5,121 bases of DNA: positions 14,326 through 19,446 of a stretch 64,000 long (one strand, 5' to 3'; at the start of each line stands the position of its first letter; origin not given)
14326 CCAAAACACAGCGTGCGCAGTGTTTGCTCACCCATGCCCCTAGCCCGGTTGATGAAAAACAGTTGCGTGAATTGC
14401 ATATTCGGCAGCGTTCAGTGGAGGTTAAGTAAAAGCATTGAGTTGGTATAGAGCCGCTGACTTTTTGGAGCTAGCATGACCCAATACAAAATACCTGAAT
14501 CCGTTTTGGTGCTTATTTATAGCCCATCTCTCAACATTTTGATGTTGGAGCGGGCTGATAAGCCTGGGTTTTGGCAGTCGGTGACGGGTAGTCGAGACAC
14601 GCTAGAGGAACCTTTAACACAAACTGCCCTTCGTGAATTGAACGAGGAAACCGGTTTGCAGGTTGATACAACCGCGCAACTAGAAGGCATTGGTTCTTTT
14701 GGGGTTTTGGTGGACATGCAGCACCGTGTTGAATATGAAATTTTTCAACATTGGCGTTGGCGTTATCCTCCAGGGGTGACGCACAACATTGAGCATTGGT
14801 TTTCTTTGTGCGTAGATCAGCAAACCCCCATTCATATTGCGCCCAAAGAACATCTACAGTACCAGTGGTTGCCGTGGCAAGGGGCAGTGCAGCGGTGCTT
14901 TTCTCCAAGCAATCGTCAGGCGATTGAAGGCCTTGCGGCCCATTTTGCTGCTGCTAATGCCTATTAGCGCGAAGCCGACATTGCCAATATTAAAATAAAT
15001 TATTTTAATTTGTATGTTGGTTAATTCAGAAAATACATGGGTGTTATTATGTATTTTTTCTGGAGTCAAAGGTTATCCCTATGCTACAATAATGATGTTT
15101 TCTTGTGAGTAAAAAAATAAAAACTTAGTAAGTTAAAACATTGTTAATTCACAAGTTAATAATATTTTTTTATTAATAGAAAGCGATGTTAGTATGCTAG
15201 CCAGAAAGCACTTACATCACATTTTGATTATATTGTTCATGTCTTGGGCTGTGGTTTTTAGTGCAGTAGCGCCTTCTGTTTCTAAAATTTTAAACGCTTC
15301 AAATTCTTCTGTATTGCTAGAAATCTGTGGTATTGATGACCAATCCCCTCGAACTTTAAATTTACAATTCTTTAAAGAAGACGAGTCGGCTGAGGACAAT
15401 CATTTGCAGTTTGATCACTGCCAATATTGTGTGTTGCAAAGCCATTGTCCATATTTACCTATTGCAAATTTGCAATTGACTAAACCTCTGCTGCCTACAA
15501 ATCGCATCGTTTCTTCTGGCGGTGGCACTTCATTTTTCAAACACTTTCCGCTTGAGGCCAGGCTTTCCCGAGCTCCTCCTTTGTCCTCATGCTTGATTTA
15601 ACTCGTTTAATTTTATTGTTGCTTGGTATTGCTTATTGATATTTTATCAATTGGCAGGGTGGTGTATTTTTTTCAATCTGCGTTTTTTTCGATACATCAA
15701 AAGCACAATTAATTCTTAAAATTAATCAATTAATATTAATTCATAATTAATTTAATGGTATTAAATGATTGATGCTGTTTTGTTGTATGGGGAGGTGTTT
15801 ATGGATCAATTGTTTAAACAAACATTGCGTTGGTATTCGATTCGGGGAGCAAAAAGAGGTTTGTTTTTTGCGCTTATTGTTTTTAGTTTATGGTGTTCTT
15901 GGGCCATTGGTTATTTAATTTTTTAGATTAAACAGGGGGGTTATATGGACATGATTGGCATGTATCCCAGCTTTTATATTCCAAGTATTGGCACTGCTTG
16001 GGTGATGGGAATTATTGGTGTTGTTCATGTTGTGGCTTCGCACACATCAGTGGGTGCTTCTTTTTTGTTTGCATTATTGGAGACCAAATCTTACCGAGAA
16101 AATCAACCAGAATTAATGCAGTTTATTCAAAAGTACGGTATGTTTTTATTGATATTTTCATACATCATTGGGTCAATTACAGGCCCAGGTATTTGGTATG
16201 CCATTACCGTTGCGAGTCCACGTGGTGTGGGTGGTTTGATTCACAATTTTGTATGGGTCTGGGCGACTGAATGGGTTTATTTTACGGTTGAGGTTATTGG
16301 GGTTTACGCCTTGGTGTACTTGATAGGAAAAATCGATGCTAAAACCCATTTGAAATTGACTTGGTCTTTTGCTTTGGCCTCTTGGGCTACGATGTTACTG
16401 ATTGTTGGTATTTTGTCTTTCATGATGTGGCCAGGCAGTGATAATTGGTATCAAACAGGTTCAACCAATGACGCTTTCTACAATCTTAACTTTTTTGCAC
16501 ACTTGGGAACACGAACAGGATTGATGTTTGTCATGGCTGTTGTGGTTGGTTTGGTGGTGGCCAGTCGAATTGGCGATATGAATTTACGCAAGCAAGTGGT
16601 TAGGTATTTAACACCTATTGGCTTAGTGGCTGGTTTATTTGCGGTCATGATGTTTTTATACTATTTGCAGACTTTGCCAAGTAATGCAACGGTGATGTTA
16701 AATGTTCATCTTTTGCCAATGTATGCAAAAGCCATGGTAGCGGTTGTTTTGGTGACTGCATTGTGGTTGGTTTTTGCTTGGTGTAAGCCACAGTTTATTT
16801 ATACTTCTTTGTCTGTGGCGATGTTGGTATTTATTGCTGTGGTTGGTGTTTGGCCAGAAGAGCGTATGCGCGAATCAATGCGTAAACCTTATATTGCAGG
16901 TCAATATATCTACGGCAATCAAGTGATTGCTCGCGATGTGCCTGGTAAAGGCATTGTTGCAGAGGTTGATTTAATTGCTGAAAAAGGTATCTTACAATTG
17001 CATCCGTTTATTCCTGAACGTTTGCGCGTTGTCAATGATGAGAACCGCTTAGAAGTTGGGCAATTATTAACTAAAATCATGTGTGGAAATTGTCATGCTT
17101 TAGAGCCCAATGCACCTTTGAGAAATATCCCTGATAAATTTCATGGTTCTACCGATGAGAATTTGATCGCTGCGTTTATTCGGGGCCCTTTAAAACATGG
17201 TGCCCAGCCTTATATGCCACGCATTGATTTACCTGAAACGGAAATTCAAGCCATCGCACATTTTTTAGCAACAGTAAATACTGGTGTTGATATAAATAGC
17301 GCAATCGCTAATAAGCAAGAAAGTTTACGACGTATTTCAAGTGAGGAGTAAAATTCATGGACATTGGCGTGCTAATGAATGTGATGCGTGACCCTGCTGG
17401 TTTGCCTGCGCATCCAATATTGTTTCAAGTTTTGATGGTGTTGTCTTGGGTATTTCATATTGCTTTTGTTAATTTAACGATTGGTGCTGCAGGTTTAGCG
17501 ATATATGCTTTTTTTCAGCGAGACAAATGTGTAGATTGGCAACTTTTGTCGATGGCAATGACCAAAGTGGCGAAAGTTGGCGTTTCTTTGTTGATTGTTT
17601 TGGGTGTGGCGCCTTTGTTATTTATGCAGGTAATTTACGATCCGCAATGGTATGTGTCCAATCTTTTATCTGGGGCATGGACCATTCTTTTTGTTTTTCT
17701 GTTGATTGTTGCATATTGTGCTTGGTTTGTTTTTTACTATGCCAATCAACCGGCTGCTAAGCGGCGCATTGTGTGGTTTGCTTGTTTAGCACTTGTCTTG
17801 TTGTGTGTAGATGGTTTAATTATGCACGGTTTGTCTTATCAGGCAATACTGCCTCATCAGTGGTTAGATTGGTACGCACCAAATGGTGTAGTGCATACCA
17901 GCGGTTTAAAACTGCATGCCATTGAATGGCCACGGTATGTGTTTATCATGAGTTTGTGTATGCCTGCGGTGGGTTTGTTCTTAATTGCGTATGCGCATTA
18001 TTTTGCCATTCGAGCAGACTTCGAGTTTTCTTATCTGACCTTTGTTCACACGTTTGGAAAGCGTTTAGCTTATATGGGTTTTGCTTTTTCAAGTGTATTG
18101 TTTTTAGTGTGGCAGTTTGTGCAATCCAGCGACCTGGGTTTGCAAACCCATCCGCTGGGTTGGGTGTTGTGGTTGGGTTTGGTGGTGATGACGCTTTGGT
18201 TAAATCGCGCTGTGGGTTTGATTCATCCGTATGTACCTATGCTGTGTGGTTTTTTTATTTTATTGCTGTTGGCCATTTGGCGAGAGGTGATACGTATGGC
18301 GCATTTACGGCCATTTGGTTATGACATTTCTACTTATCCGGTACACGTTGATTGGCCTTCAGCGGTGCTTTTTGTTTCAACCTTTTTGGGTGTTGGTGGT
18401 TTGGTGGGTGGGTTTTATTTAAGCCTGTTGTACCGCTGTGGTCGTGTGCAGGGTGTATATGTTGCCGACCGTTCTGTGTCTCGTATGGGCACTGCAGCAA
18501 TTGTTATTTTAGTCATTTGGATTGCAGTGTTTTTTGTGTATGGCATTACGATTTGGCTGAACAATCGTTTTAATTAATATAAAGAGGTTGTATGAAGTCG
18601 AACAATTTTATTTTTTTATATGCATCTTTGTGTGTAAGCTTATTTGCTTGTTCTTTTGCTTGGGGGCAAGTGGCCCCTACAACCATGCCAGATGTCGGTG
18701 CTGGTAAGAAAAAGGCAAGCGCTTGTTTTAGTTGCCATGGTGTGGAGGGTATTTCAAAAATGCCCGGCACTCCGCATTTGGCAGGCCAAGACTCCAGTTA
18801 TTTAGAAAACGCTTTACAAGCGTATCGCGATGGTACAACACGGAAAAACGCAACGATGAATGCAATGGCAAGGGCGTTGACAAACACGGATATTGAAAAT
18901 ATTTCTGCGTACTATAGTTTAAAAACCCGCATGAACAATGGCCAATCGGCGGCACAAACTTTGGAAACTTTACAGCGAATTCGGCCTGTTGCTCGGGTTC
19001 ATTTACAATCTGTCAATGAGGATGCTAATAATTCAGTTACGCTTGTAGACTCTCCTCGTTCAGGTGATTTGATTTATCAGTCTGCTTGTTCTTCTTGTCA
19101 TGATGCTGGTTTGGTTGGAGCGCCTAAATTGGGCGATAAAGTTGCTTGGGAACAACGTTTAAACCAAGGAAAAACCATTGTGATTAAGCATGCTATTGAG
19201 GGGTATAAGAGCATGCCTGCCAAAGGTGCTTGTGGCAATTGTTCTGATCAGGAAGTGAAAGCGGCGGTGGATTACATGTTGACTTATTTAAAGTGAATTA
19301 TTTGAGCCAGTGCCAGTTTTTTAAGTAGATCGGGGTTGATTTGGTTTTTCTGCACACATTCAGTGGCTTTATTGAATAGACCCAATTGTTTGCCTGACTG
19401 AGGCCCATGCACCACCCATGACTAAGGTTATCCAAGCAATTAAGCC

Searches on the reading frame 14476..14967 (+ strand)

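Call 20: search_protein_families(library=pfam, proteins=[window:14476-14967:+], max_evalue=0.001)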
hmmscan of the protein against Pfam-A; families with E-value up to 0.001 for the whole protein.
window:14476-14967:+ (163 aa): 1 family
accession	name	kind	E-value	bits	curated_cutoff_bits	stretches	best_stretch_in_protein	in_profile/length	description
PF00293.34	NUDIX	-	9.6e-15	55.2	21.1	1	8-150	4-131/134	NUDIX domain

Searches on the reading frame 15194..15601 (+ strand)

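Call 20: search_protein_families(library=pfam, proteins=[window:15194-15601:+], max_evalue=0.001)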
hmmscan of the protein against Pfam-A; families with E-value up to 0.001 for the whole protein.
window:15194-15601:+ (135 aa): 1 family
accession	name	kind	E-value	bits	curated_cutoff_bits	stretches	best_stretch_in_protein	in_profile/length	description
PF11162.13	DUF2946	-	5e-09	37.4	23.7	1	18-129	6-117/117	Protein of unknown function (DUF2946)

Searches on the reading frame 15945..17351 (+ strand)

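Call 20: search_protein_families(library=pfam, proteins=[window:15945-17351:+], max_evalue=0.001)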
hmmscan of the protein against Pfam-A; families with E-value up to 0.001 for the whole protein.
window:15945-17351:+ (468 aa): 1 family
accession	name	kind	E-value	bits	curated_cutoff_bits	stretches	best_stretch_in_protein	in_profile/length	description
PF01654.22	Cyt_bd_oxida_I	-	0.00075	18.6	26.2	1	19-236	4-225/418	Cytochrome bd terminal oxidase subunit I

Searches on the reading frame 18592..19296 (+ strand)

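Call 20: search_protein_families(library=pfam, proteins=[window:18592-19296:+], max_evalue=0.001)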
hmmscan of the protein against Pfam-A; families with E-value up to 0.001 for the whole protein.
window:18592-19296:+ (234 aa): 2 families
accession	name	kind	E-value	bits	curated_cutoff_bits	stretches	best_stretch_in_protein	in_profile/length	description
PF13442.11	Cytochrome_CBB3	-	1.8e-21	76.7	27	2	155-229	3-68/68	Cytochrome C oxidase, cbb3-type, subunit III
PF00034.26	Cytochrom_C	-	6.6e-17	63.1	21.3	2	38-107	4-85/90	Cytochrome c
